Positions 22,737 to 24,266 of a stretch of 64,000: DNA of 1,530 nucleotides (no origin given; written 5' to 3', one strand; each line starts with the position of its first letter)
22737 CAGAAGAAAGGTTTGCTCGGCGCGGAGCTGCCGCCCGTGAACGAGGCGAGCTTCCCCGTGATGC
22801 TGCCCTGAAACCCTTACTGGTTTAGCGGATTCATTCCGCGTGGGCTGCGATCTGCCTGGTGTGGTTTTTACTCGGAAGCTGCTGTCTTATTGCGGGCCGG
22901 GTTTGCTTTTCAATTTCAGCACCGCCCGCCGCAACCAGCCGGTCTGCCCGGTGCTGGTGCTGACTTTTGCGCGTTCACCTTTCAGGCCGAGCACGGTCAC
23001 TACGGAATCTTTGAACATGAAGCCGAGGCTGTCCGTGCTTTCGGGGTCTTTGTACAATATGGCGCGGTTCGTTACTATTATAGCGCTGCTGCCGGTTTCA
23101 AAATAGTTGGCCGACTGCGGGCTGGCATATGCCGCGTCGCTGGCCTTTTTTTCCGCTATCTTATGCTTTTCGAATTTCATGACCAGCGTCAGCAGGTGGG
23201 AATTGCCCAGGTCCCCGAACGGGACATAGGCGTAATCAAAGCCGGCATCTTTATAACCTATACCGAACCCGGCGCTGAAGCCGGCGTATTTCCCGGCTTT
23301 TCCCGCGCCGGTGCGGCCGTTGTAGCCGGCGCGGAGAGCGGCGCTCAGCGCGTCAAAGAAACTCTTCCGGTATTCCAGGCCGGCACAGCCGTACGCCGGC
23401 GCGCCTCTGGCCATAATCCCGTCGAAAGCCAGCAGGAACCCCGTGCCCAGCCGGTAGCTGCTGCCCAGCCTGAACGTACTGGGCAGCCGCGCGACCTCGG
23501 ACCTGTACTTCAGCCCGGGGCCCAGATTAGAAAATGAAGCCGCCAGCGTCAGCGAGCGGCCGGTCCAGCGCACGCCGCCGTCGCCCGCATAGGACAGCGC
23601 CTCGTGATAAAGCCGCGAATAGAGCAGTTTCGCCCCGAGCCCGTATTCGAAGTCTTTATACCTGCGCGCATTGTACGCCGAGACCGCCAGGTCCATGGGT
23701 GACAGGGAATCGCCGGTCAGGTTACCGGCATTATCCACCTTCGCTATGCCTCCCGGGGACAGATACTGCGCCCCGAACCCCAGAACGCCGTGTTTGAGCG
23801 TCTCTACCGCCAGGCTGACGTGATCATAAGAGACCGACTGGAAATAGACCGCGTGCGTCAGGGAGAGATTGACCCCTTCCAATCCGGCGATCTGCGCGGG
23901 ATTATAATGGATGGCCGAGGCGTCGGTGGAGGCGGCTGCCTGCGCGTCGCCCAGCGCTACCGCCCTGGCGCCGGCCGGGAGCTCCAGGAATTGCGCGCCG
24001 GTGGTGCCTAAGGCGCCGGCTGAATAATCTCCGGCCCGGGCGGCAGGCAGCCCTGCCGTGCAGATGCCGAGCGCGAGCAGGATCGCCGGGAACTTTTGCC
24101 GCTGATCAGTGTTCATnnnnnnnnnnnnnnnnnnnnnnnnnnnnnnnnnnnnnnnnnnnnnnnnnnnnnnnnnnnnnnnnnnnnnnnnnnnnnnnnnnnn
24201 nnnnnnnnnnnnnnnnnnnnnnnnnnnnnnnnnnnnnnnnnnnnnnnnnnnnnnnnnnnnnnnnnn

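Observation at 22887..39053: Two CTD-bearing metalloproteases, each with its own adjacent PorV-like barrel carrying an extra domain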

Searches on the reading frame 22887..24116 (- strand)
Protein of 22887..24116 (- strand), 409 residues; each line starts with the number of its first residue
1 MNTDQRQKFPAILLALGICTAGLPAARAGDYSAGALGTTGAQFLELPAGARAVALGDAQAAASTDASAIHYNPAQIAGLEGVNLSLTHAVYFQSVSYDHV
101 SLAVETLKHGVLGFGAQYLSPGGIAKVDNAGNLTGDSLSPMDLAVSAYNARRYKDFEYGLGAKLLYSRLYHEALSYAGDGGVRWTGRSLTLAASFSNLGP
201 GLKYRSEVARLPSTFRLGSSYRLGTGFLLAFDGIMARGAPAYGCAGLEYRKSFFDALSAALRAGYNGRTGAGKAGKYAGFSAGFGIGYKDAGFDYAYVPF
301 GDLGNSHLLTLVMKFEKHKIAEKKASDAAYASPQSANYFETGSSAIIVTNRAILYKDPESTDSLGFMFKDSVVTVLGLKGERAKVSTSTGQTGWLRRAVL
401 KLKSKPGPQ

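Call 7: search_protein_families(library=pfam, proteins=[window:22887-24116:-], max_evalue=0.01)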
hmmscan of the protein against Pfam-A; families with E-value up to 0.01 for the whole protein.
window:22887-24116:- (409 aa): 3 families
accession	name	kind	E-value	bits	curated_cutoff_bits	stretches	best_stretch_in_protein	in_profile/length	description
PF03687.19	UPF0164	-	4.8e-06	26.1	21.4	1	41-116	41-113/325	Uncharacterised protein family (UPF0164)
PF19572.5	PorV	-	3.3e-05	24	27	1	38-79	10-51/243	Type IX secretion system protein PorV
PF03349.22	Toluene_X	-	0.0006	18.8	29.7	1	41-106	13-77/421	Outer membrane protein transport protein (OMPP1/FadL/TodX)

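Call 8: search_protein_families(library=ncbifam, proteins=[window:22887-24116:-], max_evalue=0.01)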
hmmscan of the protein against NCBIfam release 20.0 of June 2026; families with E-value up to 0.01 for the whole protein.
window:22887-24116:- (409 aa): 5 families
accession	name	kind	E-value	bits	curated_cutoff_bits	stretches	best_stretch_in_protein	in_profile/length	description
NF033709.1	PorV_fam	subfamily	4e-38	131.8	90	2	38-223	1-206/326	PorV/PorQ family protein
NF033711.1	T9SS_PorQ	equivalog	9.8e-30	103.7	220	2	37-223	22-213/335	type IX secretion system protein PorQ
NF033710.1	T9SS_OM_PorV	equivalog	5.9e-14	52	250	1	38-223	23-231/367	type IX secretion system outer membrane channel protein PorV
NF052325.1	PorVQ2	equivalog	1e-11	44.4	325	1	42-166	28-164/354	putative type IX sorting system protein PorV2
NF050080.1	pilus_FilD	exception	0.0025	16.1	970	1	46-90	25-69/549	putative pilus system OmpP1/FadL family transporter FilD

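Call 15: find_homologous_proteins(query=window:22887-24116:-)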
Query window:22887-24116:- (409 aa): 53 proteins with E <= 0.001 among 8000 candidates.
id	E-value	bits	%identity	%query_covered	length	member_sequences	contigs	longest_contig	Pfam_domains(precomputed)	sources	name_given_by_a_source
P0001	7.2e-264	893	100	100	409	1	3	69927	PF03687.21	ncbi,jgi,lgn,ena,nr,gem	ncbi:MAG TPA: PorV/PorQ family protein [Elusimicrobiales bacterium]|nr:PorV/PorQ family protein [Elu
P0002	3.3e-72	262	41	96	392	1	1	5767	PF06347.20,PF19572.6,PF18348.8,PF08239.18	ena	-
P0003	2.3e-67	246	43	74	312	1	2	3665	PF19572.6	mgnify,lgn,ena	mgnify:CR=1 FL=1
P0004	3.9e-66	242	42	75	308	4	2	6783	PF19572.6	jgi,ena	-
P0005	3.1e-65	239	41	88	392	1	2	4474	PF06347.20,PF19572.6,PF08239.18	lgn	-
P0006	1.2e-60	224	41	75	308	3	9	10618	-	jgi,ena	-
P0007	1.4e-60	223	40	74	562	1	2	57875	PF00515.35,PF13424.13,PF19572.6,PF13181.13,PF07719.24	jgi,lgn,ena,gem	-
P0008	1.9e-55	207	41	72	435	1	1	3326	PF03687.21,PF13424.13,PF13432.13,PF07719.24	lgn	-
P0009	3.3e-48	183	42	66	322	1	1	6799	-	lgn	-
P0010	1.9e-43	167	37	68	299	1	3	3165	PF03687.21,PF19572.6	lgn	-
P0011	3.0e-39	153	36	66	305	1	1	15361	PF19572.6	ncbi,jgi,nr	ncbi:MAG: PorV/PorQ family protein [Endomicrobium sp.]|jgi:hypothetical protein|nr:PorV/PorQ family 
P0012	3.5e-36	143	37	68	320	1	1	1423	-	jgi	-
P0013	7.2e-33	132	38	68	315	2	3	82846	-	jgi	-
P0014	1.2e-28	118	33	69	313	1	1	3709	PF03687.21,PF13505.13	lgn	-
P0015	2.5e-28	117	34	74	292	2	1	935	PF03687.21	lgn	-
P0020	7.3e-24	103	31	71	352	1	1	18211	PF03349.23,PF19572.6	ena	-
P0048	3.2e-6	44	32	27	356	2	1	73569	PF03349.23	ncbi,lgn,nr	ncbi:PorV/PorQ family protein [candidate division KSB1 bacterium]|nr:PorV/PorQ family protein [candi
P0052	5.8e-5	40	24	69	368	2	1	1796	PF03349.23,PF19572.6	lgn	-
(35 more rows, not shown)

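Call 20: find_encoding_contigs(protein=P0007, flank=10000, max_places=2)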
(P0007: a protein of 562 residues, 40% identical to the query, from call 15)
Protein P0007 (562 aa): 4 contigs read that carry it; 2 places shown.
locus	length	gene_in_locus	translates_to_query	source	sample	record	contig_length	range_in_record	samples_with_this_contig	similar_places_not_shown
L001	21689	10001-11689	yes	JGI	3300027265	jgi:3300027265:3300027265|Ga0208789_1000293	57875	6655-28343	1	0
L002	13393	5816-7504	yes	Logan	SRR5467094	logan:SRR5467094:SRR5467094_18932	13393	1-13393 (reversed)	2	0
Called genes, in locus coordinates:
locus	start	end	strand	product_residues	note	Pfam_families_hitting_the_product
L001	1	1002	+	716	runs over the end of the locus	PF00912:Transgly, PF00905:Transpeptidase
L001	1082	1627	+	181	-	PF07301:DUF1453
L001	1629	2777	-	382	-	PF13490:zf-HC2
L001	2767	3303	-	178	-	PF04542:Sigma70_r2, PF08281:Sigma70_r4_2, PF04545:Sigma70_r4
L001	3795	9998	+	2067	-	PF04151:PPC (faint), PF07705:CARDB, PF19077:Big_13 (faint), PF17957:Big_7, PF07819:PGAP1 (weak), PF02089:Palm_thioest (weak)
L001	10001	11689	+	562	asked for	PF19572:PorV (weak), PF07719:TPR_2 (faint), PF13181:TPR_8 (faint), PF00515:TPR_1 (faint), PF13424:TPR_12 (weak)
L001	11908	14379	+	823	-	PF08487:VIT, PF13757:VIT_2, PF00092:VWA, PF13519:VWA_2, PF13768:VWA_3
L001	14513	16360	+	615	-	-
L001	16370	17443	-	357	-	PF01168:Ala_racemase_N, PF00842:Ala_racemase_C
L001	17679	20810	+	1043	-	PF17757:UvrB_inter, PF02559:CarD_TRCF_RID, PF00270:DEAD, PF04851:ResIII, PF00271:Helicase_C, PF03461:TRCF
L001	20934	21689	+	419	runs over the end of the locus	-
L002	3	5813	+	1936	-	?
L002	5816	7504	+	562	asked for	PF19572:PorV (weak), PF07719:TPR_2 (faint), PF13181:TPR_8 (faint), PF00515:TPR_1 (faint), PF13424:TPR_12 (weak)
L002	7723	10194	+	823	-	PF08487:VIT, PF13757:VIT_2, PF00092:VWA, PF13519:VWA_2, PF13768:VWA_3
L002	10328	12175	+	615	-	-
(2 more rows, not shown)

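Call 21: find_encoding_contigs(protein=P0002, flank=10000, max_places=2)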
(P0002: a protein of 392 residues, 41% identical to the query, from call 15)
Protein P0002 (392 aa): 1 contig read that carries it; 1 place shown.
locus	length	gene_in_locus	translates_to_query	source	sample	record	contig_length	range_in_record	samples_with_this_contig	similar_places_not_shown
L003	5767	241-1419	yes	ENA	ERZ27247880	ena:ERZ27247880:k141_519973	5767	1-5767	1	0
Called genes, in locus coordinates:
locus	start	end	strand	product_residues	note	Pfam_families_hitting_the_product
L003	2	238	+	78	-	?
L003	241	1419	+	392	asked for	PF19572:PorV (faint), PF06347:SH3_4, PF08239:SH3_3, PF18348:SH3_16 (weak)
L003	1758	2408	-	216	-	PF13751:DDE_Tnp_1_6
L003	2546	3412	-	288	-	PF05598:DUF772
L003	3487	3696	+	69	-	-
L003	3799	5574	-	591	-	PF02518:HATPase_c, PF13589:HATPase_c_3, PF01119:DNA_mis_repair, PF08676:MutL_C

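Call 22: find_encoding_contigs(protein=P0013, flank=10000, max_places=2)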
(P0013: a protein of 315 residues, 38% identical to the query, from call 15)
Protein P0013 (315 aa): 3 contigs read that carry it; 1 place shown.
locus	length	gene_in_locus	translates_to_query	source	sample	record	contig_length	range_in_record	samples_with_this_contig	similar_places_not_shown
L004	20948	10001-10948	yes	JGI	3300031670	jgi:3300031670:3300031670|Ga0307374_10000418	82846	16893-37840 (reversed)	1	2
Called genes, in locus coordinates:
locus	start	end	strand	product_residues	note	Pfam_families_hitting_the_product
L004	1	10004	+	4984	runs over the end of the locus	PF00791:ZU5 (faint), PF08450:SGL (faint), PF25021:TEN_NHL (faint), PF01436:NHL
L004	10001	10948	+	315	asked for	-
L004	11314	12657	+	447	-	PF05598:DUF772, PF01609:DDE_Tnp_1 (weak)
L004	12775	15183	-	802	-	PF13432:TPR_16 (faint), PF00515:TPR_1 (faint), PF07719:TPR_2 (weak), PF13414:TPR_11 (faint), PF13428:TPR_14 (faint), PF13431:TPR_17 (faint), PF14559:TPR_19 (faint), PF23914:TPR_CcmH_CycH (faint)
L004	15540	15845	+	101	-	PF01527:HTH_Tnp_1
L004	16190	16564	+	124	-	-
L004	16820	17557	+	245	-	PF04542:Sigma70_r2 (faint)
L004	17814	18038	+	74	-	-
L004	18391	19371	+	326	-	-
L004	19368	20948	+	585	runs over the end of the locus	PF12696:TraG-D_C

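Call 30: find_related_loci(query=A2, collection=genome_contigs, flank=10000)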
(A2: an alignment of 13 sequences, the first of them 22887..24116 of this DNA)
Query A2 (409 aa) in genome_contigs; peptide patterns used: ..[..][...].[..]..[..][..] (x = any residue, [..] = any of these).
314 stretches matched a pattern; 279 encode a relative of the query (tblastn E <= 1e-3); the best 80 are kept; 79 distinct loci.
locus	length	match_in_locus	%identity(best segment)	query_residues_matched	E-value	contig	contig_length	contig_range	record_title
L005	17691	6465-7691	43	4-395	3e-83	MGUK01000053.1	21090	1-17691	MAG: Elusimicrobia bacterium GWF2_62_30 gwf2_scaffold_3095, whole genome shotgun sequence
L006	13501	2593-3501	43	13-315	3e-69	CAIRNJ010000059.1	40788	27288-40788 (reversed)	MAG: uncultured Elusimicrobia bacterium isolate MJ_bin-1308 genome assembly, contig: bin-1308:059/112, whole genome shot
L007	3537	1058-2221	39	31-401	1e-67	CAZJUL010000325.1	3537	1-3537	MAG TPA_asm: uncultured Elusimicrobiaceae bacterium isolate binchicken_co356_8 genome assembly, contig: NODE_15980_lengt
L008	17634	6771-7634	44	27-315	6e-66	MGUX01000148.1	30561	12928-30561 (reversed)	MAG: Elusimicrobia bacterium RIFCSPLOWO2_12_FULL_59_9 rifcsplowo2_12_scaffold_7110, whole genome shotgun sequence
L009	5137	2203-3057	40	26-311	3e-55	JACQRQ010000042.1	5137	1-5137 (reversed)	MAG: Elusimicrobia bacterium isolate NC_groundwater_1363_Ag_S-0.2um_60_33 S_p2_S4_coassembly_k141_593034, whole genome s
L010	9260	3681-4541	43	25-315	6e-54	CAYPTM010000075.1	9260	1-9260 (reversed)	MAG TPA_asm: uncultured Elusimicrobiales bacterium isolate binchicken_co273_59 genome assembly, contig: NODE_7881_length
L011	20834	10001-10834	41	38-315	9e-52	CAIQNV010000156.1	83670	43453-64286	MAG: uncultured Elusimicrobia bacterium isolate MJ-time_bin-2640 genome assembly, contig: bin-2640:156/157, whole genome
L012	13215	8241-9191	36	5-315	2e-38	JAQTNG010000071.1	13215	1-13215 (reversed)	MAG: Elusimicrobia bacterium isolate STA_59 NODE_9297_length_13215_cov_2.576253_Sandtown_A, whole genome shotgun sequenc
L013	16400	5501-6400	34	37-315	5e-38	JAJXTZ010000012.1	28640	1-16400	MAG: bacterium isolate BP4.bin73 NODE_1607_length_28640_cov_2.863606, whole genome shotgun sequence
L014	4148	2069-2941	36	36-315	3e-37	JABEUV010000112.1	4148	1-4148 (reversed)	MAG: Elusimicrobia bacterium isolate MAG 13 k99_127170, whole genome shotgun sequence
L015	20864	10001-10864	35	36-312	2e-35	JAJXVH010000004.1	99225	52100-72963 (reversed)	MAG: bacterium isolate BP5.bin24 NODE_261_length_99225_cov_3.514571, whole genome shotgun sequence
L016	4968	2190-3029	34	37-315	3e-34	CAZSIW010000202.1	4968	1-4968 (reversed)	MAG TPA_asm: uncultured Elusimicrobiales bacterium isolate binchicken_co3_602 genome assembly, contig: NODE_55871_length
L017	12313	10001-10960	33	9-322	4e-33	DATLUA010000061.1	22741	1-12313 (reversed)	MAG TPA_asm: Elusimicrobiota bacterium isolate SMAG_U13971 k141_527568, whole genome shotgun sequence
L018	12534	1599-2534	34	36-334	1e-32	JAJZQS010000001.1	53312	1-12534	MAG: bacterium isolate SKS1.bin53 NODE_996_length_53312_cov_8.402783, whole genome shotgun sequence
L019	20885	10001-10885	32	11-319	3e-29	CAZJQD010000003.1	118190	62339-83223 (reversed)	MAG TPA_asm: uncultured bacterium isolate SRP329715_co1_394 genome assembly, contig: NODE_150_length_118190_cov_8.288560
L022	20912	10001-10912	33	23-315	4e-26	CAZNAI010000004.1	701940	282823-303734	MAG TPA_asm: uncultured Ignavibacteriales bacterium isolate binchicken_co200_62 genome assembly, contig: k141_1284727, w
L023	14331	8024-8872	33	31-314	8e-26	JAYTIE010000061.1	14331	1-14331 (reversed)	MAG: Elusimicrobiota bacterium isolate GFS_2647 GFS_2647_60, whole genome shotgun sequence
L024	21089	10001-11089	32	11-360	1e-25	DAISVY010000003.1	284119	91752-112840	MAG TPA_asm: Candidatus Zixiibacteriota bacterium isolate CTOTU1804 NODE_4_length_284119_cov_15.634667, whole genome sho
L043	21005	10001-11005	29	12-315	9e-21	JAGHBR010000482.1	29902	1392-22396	MAG: Caldisericaceae bacterium isolate AUK261 PB_MBMC_215_c_000000000473, whole genome shotgun sequence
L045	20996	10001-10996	28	11-315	1e-20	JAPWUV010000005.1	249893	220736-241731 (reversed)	MAG: bacterium isolate RSWS12 scaffold_5_c1, whole genome shotgun sequence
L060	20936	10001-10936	31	14-320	9e-20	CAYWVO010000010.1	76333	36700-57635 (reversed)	MAG TPA_asm: uncultured Ignavibacteria bacterium isolate SRP141376_co1_44 genome assembly, contig: NODE_856_length_76333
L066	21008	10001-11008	28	7-311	3e-19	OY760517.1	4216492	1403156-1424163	MAG: Melioribacteraceae bacterium isolate c8b6aad9-4aa7-488e-baf1-dd4234e1cecc genome assembly, chromosome: 1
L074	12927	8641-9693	26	1-315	8e-19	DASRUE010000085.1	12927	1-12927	MAG TPA_asm: Bacteroidota bacterium isolate SMAG_U7886 k141_1362744, whole genome shotgun sequence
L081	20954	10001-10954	28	37-319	2e-18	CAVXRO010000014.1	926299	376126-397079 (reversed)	MAG: uncultured Bacteroidetes bacterium isolate MFD01721.bin.1.123 genome assembly, contig: contig_7273, whole genome sh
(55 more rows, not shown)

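Call 33: search_protein_families(library=ncbifam, proteins=[L043:6625-9861:+, L043:9986-11005:+, L074:5375-8641:+, L074:8641-9693:+, L022:6496-9879:+, L022:9899-10912:+, L024:6544-9888:+, L024:9917-10945:+, L066:6326-9946:+, L066:9989-11020:+], max_evalue=0.00001)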
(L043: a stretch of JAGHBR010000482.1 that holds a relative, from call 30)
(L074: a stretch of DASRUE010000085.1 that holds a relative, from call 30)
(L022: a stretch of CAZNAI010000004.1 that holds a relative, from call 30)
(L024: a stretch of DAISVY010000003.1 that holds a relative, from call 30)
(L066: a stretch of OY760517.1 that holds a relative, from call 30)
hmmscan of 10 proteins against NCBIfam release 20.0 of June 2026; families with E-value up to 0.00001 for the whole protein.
L043:6625-9861:+ (1079 aa): 0 families

L043:9986-11005:+ (340 aa): 4 families
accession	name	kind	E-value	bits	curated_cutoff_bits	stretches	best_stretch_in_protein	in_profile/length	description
NF033709.1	PorV_fam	subfamily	4.9e-75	253.1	90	1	30-340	1-326/326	PorV/PorQ family protein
NF033710.1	T9SS_OM_PorV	equivalog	6.7e-30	104.5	250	1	13-204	7-213/367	type IX secretion system outer membrane channel protein PorV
NF033711.1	T9SS_PorQ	equivalog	2.6e-28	99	220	1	10-200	7-192/335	type IX secretion system protein PorQ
NF052325.1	PorVQ2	equivalog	5.8e-26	91.2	325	1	26-181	20-186/354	putative type IX sorting system protein PorV2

L074:5375-8641:+ (1089 aa): 0 families

L074:8641-9693:+ (351 aa): 4 families
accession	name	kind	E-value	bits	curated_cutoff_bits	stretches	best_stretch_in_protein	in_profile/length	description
NF033709.1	PorV_fam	subfamily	2.4e-64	218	90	1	39-349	1-324/326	PorV/PorQ family protein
NF033710.1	T9SS_OM_PorV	equivalog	1.7e-26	93.3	250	1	34-222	18-221/367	type IX secretion system outer membrane channel protein PorV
NF052325.1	PorVQ2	equivalog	7.2e-24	84.3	325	1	43-191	28-187/354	putative type IX sorting system protein PorV2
NF033711.1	T9SS_PorQ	equivalog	4e-22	78.7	220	1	37-210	21-192/335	type IX secretion system protein PorQ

L022:6496-9879:+ (1128 aa): 4 families
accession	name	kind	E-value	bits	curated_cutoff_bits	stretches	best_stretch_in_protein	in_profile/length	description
TIGR01786.1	TonB-hemlactrns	subfamily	3.4e-18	65.4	323.75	2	152-253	25-134/719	TonB-dependent hemoglobin/transferrin/lactoferrin family receptor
TIGR04056.1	OMP_RagA_SusC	subfamily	3.7e-13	48.7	368.25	1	48-439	2-353/981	SusC/RagA family TonB-linked outer membrane protein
NF052345.1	S_layer_anammox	exception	7.3e-08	30.2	1400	1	44-139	1310-1405/1596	Kustd1514 family S-layer glycoprotein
NF007478.2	PRK10064.1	equivalog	4.8e-06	25.1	745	0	156-253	55-158/663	catecholate siderophore receptor CirA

L022:9899-10912:+ (338 aa): 4 families
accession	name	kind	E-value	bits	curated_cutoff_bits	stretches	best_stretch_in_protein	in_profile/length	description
NF033709.1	PorV_fam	subfamily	1.5e-58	198.9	90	1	50-338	1-326/326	PorV/PorQ family protein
NF033711.1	T9SS_PorQ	equivalog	3.7e-29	101.8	220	1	30-245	5-211/335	type IX secretion system protein PorQ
NF033710.1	T9SS_OM_PorV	equivalog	6.8e-18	65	250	1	45-260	18-244/367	type IX secretion system outer membrane channel protein PorV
NF052325.1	PorVQ2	equivalog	4.9e-13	48.7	325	1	43-210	17-188/354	putative type IX sorting system protein PorV2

L024:6544-9888:+ (1115 aa): 5 families
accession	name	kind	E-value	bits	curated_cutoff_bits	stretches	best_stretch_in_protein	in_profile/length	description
TIGR01785.1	TonB-hemin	subfamily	3.7e-20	71.9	316.85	2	734-947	357-572/677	TonB-dependent heme/hemoglobin receptor family protein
TIGR04056.1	OMP_RagA_SusC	subfamily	3.3e-16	58.8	368.25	1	42-231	2-185/981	SusC/RagA family TonB-linked outer membrane protein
NF052345.1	S_layer_anammox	exception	2.6e-13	48.3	1400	1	35-133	1307-1406/1596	Kustd1514 family S-layer glycoprotein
TIGR01786.1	TonB-hemlactrns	subfamily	4.4e-13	48.5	323.75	2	695-943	348-594/719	TonB-dependent hemoglobin/transferrin/lactoferrin family receptor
NF049946.1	TonB_dep_CU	exception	5.1e-06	25.1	700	0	160-256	75-178/683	TonB-dependent receptor, CU motif-type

L024:9917-10945:+ (343 aa): 4 families
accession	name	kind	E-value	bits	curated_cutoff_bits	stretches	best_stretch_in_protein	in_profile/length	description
NF033709.1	PorV_fam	subfamily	2.7e-57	194.8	90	1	53-343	1-326/326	PorV/PorQ family protein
NF033711.1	T9SS_PorQ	equivalog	4.9e-29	101.4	220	1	32-250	4-211/335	type IX secretion system protein PorQ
NF033710.1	T9SS_OM_PorV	equivalog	7.2e-16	58.3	250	1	160-265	124-244/367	type IX secretion system outer membrane channel protein PorV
NF052325.1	PorVQ2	equivalog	8.1e-14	51.3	325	1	33-215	4-188/354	putative type IX sorting system protein PorV2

L066:6326-9946:+ (1207 aa): 0 families

L066:9989-11020:+ (344 aa): 5 families
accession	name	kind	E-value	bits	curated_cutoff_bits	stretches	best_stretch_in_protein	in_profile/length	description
NF033709.1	PorV_fam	subfamily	5.9e-68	229.9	90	1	33-343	1-325/326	PorV/PorQ family protein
NF033710.1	T9SS_OM_PorV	equivalog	8.1e-29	100.9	250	1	17-208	8-213/367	type IX secretion system outer membrane channel protein PorV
NF033711.1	T9SS_PorQ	equivalog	6.4e-28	97.8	220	1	10-203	7-191/335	type IX secretion system protein PorQ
NF052325.1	PorVQ2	equivalog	2.2e-26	92.6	325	1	24-301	15-305/354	putative type IX sorting system protein PorV2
NF053685.1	BamG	equivalog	5.9e-07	28.9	250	0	169-270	182-285/397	BamG family beta-barrel-assembly machinery protein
